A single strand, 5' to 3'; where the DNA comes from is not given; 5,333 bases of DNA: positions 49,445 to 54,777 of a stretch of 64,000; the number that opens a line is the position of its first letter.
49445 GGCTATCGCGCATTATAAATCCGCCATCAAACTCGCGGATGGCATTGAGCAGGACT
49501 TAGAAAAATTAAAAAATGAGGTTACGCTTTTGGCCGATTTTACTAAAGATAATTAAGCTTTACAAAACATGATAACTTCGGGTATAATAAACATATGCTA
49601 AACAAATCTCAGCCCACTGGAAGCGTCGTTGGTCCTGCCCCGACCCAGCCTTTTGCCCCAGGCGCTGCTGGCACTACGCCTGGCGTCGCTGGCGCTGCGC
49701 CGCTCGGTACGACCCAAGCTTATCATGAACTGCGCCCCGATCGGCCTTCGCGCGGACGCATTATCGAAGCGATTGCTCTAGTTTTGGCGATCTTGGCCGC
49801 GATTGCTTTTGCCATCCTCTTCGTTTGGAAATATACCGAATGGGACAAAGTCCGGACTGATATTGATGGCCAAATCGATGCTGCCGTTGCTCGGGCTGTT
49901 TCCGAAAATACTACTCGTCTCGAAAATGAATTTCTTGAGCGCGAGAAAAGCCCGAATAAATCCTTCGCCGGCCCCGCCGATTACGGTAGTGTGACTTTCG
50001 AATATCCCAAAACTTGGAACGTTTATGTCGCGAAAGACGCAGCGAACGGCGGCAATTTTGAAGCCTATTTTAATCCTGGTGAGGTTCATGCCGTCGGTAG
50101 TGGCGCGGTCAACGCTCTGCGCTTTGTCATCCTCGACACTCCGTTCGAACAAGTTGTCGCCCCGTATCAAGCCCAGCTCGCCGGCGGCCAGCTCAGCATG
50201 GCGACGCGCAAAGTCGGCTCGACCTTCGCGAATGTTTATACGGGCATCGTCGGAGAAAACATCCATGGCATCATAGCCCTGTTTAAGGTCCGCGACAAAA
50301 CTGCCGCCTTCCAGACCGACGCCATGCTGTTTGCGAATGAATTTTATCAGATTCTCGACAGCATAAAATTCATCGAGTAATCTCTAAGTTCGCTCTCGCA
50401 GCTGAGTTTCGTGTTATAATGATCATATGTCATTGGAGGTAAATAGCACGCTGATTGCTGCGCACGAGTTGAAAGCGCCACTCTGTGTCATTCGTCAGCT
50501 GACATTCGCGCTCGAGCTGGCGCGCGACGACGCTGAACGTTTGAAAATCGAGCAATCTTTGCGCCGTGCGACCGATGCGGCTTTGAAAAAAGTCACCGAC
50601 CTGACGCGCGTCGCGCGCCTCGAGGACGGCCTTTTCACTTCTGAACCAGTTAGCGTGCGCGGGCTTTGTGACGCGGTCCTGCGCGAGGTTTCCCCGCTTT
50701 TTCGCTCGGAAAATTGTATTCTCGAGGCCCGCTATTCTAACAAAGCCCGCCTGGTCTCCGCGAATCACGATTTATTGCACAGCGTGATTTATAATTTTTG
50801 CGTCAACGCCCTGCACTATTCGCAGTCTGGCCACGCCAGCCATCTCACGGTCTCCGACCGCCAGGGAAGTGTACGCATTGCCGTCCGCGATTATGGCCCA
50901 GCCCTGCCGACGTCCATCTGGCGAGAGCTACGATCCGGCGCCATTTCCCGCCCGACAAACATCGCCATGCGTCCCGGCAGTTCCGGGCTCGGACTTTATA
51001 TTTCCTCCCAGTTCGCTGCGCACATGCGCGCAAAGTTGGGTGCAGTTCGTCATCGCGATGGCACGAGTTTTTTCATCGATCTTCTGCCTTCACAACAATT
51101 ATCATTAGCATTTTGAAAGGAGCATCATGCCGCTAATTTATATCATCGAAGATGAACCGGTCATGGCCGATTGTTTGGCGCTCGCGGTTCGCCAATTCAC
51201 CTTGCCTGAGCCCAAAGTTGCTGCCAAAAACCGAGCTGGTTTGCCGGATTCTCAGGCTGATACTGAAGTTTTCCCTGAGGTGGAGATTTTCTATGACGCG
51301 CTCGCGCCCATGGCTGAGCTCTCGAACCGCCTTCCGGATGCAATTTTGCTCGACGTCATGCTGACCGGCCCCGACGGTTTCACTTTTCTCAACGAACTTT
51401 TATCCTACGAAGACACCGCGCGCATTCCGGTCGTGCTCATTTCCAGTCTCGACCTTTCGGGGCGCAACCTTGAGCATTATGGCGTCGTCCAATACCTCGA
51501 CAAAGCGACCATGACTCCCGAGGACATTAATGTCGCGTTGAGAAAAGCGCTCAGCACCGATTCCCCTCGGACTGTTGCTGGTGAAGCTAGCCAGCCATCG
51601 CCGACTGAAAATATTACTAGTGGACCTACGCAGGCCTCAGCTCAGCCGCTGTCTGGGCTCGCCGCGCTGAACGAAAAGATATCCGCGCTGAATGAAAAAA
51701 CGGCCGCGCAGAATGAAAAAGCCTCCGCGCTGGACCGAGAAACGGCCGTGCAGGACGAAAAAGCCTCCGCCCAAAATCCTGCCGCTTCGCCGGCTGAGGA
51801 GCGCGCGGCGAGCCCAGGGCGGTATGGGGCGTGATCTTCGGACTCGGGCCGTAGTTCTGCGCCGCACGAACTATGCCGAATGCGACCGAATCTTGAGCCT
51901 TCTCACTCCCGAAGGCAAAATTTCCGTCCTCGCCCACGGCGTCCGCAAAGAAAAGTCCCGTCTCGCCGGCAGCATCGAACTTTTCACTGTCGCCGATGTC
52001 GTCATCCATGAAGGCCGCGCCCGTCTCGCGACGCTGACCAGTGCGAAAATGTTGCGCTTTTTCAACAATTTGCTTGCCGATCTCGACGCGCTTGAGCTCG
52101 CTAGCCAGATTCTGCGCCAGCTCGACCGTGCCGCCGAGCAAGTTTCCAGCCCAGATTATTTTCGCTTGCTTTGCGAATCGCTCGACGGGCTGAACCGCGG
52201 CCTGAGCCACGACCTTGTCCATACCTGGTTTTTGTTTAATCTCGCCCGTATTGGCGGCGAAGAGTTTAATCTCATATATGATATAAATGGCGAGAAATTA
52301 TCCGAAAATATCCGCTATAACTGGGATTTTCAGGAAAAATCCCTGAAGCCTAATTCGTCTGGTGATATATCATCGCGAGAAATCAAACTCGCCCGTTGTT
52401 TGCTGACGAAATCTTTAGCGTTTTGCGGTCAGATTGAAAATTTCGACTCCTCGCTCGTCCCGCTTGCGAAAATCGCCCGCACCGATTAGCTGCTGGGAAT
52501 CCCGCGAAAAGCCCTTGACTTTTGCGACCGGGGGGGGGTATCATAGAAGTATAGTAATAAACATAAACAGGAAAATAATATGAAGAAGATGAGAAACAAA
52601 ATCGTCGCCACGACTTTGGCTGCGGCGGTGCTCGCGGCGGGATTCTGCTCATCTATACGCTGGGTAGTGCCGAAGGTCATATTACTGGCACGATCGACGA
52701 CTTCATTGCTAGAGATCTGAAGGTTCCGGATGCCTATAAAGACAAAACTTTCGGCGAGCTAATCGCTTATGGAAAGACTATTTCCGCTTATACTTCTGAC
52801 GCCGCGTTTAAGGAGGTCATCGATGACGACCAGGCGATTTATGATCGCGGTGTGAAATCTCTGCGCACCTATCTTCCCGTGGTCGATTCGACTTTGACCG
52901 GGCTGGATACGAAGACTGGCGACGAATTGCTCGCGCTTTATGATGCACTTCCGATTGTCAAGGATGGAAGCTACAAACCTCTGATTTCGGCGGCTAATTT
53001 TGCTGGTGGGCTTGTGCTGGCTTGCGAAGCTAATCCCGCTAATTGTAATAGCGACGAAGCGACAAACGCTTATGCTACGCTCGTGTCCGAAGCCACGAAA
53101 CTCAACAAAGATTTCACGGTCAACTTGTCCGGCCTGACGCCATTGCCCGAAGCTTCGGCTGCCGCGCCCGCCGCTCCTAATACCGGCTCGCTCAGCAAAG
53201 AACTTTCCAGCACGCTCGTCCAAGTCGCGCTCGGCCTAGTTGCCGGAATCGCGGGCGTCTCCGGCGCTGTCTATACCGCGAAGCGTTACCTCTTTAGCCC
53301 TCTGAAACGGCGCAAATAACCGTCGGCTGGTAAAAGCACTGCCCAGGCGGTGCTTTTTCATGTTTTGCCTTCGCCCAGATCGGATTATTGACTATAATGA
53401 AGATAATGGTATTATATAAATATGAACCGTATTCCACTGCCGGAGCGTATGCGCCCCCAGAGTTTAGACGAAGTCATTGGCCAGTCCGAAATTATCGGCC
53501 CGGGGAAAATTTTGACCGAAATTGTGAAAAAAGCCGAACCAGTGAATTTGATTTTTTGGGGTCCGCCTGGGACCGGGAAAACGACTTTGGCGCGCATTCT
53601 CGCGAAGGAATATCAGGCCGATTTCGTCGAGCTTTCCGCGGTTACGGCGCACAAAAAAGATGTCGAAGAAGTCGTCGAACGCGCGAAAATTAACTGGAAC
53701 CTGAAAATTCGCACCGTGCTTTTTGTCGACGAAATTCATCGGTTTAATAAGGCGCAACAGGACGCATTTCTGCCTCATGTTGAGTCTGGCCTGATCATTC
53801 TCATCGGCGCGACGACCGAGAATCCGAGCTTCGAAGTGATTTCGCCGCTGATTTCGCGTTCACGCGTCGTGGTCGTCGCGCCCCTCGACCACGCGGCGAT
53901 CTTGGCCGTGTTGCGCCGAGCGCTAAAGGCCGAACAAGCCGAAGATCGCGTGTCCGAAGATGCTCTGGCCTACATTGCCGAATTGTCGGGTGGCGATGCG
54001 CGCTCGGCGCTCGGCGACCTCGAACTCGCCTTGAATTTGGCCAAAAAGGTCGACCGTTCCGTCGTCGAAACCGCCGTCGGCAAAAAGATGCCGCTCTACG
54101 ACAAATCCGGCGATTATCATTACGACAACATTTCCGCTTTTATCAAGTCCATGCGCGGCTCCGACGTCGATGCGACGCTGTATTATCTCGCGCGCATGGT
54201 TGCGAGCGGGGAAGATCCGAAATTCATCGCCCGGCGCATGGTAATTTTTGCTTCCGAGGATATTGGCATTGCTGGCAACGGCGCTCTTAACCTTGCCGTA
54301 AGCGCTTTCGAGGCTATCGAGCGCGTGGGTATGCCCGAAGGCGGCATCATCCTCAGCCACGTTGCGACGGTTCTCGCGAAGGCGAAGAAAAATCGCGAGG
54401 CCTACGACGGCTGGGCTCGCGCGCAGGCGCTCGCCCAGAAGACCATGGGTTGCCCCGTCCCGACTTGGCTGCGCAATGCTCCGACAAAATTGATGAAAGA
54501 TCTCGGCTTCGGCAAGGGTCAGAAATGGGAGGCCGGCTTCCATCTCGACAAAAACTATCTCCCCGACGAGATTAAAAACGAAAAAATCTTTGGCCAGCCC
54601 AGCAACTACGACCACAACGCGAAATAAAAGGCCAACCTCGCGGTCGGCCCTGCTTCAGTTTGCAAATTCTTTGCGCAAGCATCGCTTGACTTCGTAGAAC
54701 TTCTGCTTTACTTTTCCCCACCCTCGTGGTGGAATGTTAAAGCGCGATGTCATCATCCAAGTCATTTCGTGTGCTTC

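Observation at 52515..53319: G9 tract in the promoter spacer of a PNTG surface-protein gene that is itself frameshifted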

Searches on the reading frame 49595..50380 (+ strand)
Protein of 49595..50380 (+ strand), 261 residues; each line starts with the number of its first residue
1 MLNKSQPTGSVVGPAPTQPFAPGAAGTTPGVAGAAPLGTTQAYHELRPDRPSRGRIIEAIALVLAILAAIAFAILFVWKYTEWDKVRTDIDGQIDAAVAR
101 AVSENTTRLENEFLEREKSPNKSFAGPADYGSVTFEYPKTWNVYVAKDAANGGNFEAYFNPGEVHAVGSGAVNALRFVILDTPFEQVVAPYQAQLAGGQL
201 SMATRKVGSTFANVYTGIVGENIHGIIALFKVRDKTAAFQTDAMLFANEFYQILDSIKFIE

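Call 11: search_protein_families(library=pfam, proteins=[window:49595-50380:+], max_evalue=0.01)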
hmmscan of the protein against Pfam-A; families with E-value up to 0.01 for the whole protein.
window:49595-50380:+ (261 aa): 0 families

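Call 19: search_protein_families(library=ncbifam, proteins=[window:49595-50380:+], max_evalue=1)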
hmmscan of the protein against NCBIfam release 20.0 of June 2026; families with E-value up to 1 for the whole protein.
window:49595-50380:+ (261 aa): 4 families
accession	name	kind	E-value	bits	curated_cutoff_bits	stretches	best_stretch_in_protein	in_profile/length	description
NF040945.1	CCC_membrane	equivalog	0.0019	18.5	65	1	52-90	55-91/99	CCC motif membrane protein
NF038305.1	HpsJ_fam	subfamily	0.11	12.4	60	1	49-110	68-129/234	HpsJ family protein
TIGR01058.1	parE_Gpos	equivalog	0.11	10.8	899.95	1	152-211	100-161/637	DNA topoisomerase IV subunit B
TIGR03348.1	VI_IcmF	equivalog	0.11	10.4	388.15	1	51-109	424-480/1168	type VI secretion system membrane subunit TssM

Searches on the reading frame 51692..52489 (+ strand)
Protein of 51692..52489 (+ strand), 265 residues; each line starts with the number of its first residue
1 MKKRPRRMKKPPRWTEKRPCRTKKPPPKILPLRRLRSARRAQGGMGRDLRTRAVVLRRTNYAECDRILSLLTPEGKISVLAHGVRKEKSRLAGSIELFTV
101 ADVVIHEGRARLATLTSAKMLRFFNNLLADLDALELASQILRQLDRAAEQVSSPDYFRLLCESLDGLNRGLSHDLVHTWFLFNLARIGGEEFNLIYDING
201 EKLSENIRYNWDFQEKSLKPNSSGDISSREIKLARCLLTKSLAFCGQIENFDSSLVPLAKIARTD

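Call 11: search_protein_families(library=pfam, proteins=[window:51692-52489:+], max_evalue=0.01)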
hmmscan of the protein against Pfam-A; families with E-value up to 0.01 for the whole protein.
window:51692-52489:+ (265 aa): 2 families
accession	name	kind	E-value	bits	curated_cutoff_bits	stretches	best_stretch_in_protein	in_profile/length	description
PF11967.14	RecO_N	-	4.2e-18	65.6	27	1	48-123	3-79/80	Recombination protein O N terminal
PF02565.21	RecO_C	-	3.3e-05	24.1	22.1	1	130-248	3-127/157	Recombination protein O C terminal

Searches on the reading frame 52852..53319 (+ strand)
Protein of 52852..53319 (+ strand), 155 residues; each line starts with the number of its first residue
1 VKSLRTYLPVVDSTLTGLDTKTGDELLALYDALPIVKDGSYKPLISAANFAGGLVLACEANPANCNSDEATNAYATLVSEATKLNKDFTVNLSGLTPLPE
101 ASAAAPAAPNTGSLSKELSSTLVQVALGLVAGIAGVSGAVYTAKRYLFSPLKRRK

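Call 26: list_cluster_members(proteins=[P0002, window:52852-53319:+, P0001, window:52580-52720:+])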
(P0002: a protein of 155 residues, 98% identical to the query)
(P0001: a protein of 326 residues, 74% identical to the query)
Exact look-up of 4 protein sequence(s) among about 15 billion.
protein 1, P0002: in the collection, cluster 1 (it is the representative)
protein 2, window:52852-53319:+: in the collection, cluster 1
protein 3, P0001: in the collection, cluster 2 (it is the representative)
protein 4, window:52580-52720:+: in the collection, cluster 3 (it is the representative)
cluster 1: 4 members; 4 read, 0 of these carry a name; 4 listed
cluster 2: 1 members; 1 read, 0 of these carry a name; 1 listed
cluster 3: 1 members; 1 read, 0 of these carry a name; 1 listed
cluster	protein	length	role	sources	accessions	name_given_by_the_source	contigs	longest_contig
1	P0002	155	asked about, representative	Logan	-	-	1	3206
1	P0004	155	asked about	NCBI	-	-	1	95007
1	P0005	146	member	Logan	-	-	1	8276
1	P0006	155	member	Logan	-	-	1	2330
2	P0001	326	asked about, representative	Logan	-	-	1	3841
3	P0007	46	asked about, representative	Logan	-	-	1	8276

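Call 27: find_encoding_contigs(protein=window:52852-53319:+, flank=3000, max_places=10)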
Protein window:52852-53319:+ (155 aa): 1 contig read that carries it; 1 place shown.
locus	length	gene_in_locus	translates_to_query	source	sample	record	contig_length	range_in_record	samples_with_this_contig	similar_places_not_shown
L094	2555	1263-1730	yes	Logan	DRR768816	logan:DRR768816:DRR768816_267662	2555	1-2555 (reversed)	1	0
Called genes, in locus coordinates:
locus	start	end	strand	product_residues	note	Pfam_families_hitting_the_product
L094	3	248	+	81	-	?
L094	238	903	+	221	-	PF11967:RecO_N, PF02565:RecO_C (weak)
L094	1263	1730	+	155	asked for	-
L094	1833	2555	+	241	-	?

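Call 28: find_encoding_contigs(protein=P0005, flank=3000, max_places=10)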
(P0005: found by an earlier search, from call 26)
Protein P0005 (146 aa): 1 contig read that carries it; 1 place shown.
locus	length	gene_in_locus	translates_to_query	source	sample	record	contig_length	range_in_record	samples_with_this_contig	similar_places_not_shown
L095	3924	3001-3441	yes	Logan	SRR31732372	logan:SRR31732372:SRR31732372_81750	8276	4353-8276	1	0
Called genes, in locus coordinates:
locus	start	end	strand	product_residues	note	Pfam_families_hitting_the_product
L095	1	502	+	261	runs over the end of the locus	-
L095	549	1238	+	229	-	PF02518:HATPase_c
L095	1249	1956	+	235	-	PF00072:Response_reg (weak)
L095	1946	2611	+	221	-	PF11967:RecO_N, PF02565:RecO_C (faint)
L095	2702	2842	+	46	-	-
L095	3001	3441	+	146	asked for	-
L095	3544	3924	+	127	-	?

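Call 29: find_encoding_contigs(protein=P0006, flank=3000, max_places=10)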
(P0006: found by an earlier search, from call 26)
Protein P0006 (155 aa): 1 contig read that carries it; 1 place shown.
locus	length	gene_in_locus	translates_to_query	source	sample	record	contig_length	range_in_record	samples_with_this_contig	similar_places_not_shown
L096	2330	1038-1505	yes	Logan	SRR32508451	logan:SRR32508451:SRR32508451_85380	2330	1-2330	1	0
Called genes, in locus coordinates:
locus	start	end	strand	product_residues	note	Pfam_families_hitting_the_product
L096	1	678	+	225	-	?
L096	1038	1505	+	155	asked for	-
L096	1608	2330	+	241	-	?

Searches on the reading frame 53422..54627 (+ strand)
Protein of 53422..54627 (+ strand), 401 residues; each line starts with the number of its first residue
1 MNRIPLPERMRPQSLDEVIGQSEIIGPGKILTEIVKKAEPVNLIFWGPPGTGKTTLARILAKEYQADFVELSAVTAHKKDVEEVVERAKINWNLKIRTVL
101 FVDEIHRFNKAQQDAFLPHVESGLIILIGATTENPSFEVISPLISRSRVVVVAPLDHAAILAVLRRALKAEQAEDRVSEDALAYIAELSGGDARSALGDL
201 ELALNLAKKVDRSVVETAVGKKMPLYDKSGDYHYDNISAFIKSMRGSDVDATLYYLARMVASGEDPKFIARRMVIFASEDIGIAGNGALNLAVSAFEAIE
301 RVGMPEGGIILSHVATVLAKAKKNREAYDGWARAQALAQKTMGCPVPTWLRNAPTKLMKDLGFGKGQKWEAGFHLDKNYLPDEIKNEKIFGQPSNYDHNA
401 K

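Call 11: search_protein_families(library=pfam, proteins=[window:53422-54627:+], max_evalue=0.01)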
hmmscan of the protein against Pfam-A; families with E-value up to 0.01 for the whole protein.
window:53422-54627:+ (401 aa): 27 families (the best 25 are shown)
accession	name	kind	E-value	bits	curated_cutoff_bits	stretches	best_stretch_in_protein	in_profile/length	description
PF12002.13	MgsA_C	-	8.4e-47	159.6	27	1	246-394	1-151/167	MgsA AAA+ ATPase C terminal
PF16193.11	AAA_assoc_2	-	5.4e-22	78.3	34.3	1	176-245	6-81/81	AAA C-terminal domain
PF00004.35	AAA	-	1e-17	65.2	21.2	1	43-149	1-125/131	ATPase family associated with various cellular activities (AAA)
PF05496.18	RuvB_N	-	4.6e-17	62.7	27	1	10-131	1-120/159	Holliday junction DNA helicase RuvB P-loop domain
PF05673.19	DUF815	-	9.7e-06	25.3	23.8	1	33-110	46-120/249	Protein of unknown function (DUF815)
PF01078.27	Mg_chelatase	-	1.7e-05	24.8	20.3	1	39-78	21-64/207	Magnesium chelatase, subunit ChlI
PF13401.12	AAA_22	-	1.8e-05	25.5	27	1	43-75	8-40/130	AAA domain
PF20720.3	nSTAND3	-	2.2e-05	24.6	27.2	1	43-88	20-64/155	Novel STAND NTPase 3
PF07728.20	AAA_5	-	2.8e-05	24.6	22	1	42-120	1-90/139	AAA domain (dynein-related subfamily)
PF13173.12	AAA_14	-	3e-05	24.5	27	1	44-157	6-125/129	AAA domain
PF13191.12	AAA_16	-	5.9e-05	24.1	32.6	0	37-67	21-51/167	AAA ATPase domain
PF13521.12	AAA_28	-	0.0004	21.1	27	1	44-70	3-29/164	AAA domain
PF14532.12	Sigma54_activ_2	-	0.00046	20.9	25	1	31-117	14-90/138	Sigma-54 interaction domain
PF22703.2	Cdc6_lid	-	0.00052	20.3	27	1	174-216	14-59/68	Cdc6 AAA+ ATPase-type lid domain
PF13238.12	AAA_18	-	0.0006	20.7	29.4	1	46-83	4-40/128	AAA domain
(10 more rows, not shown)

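Call 20: find_related_loci(query=window:53422-54627:+, collection=genome_contigs, flank=10000)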
Query window:53422-54627:+ (401 aa) in genome_contigs; peptide patterns used: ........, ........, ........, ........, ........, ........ (x = any residue, [..] = any of these).
516 stretches matched a pattern; 379 encode a relative of the query (tblastn E <= 1e-3); the best 80 are kept; 80 distinct loci.
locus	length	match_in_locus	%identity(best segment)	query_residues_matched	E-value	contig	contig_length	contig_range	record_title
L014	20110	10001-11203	88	1-401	0e+0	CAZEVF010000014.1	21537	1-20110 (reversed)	MAG TPA_asm: uncultured Candidatus Saccharibacteria bacterium isolate SRP287540_co1_128 genome assembly, contig: NODE_24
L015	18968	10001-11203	88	1-401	0e+0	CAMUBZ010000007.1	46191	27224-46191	MAG TPA_asm: uncultured Candidatus Saccharibacteria bacterium isolate SRR14038240_bin.4_metawrap_v1.3_MAG genome assembl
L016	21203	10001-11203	89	1-401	0e+0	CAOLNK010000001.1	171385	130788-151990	MAG TPA_asm: uncultured Candidatus Saccharibacteria bacterium isolate MGBC100304 genome assembly, contig: MGBC100304.1,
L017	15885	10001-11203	88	1-401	0e+0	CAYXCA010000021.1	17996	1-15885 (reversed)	MAG TPA_asm: uncultured Candidatus Saccharibacteria bacterium isolate SRP287540_co1_127 genome assembly, contig: NODE_32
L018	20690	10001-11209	87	1-401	0e+0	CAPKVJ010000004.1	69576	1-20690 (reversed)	MAG TPA_asm: uncultured Candidatus Saccharibacteria bacterium isolate MGBC128931 genome assembly, contig: MGBC128931.4,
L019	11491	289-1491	87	1-401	0e+0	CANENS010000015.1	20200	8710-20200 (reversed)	MAG TPA_asm: uncultured Candidatus Saccharibacteria bacterium isolate SRR19981124_bin.14_metawrap_v1.3_MAG genome assemb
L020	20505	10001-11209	87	1-401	0e+0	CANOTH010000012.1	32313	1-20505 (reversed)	MAG TPA_asm: uncultured Candidatus Saccharibacteria bacterium isolate SRR15604575_bin.45_metawrap_v1.3_MAG genome assemb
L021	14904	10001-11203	88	1-401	0e+0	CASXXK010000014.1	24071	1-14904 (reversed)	MAG: uncultured Candidatus Saccharibacteria bacterium isolate extra-ERR2136560.38_1677762861 genome assembly, contig: NO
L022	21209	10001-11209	87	1-401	0e+0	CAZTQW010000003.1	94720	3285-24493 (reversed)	MAG TPA_asm: uncultured Candidatus Saccharibacteria bacterium isolate SRP287540_co1_62 genome assembly, contig: NODE_143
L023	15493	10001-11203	87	1-401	0e+0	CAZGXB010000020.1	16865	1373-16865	MAG TPA_asm: uncultured Candidatus Saccharibacteria bacterium isolate SRP287540_co2_112 genome assembly, contig: NODE_37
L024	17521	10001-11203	87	1-401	0e+0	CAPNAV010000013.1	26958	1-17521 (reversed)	MAG TPA_asm: uncultured Candidatus Saccharibacteria bacterium isolate MGBC162316 genome assembly, contig: MGBC162316.13,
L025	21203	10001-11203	87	1-401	0e+0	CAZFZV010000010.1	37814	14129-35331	MAG TPA_asm: uncultured Candidatus Saccharibacteria bacterium isolate SRP287540_co1_55 genome assembly, contig: NODE_104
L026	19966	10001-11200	87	1-400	0e+0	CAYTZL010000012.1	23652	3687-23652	MAG TPA_asm: uncultured Candidatus Saccharibacteria bacterium isolate SRP287540_co1_260 genome assembly, contig: NODE_21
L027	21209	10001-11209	86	1-401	0e+0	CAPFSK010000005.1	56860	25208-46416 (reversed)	MAG TPA_asm: uncultured Candidatus Saccharibacteria bacterium isolate MGBC126680 genome assembly, contig: MGBC126680.5,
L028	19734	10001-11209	86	1-401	0e+0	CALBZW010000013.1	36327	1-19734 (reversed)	MAG TPA_asm: uncultured Candidatus Saccharibacteria bacterium isolate SRR4116659_bin.70_CONCOCT_v1.1_MAG genome assembly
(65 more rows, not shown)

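Call 79: find_encoding_contigs(protein=window:53422-54627:+, flank=2500, max_places=10)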
Protein window:53422-54627:+ (401 aa): no gene with exactly this product is on record in the collection.
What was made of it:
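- Tried and rejected: An exact look-up of the window RarA to obtain more samples found nothing (call 79).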
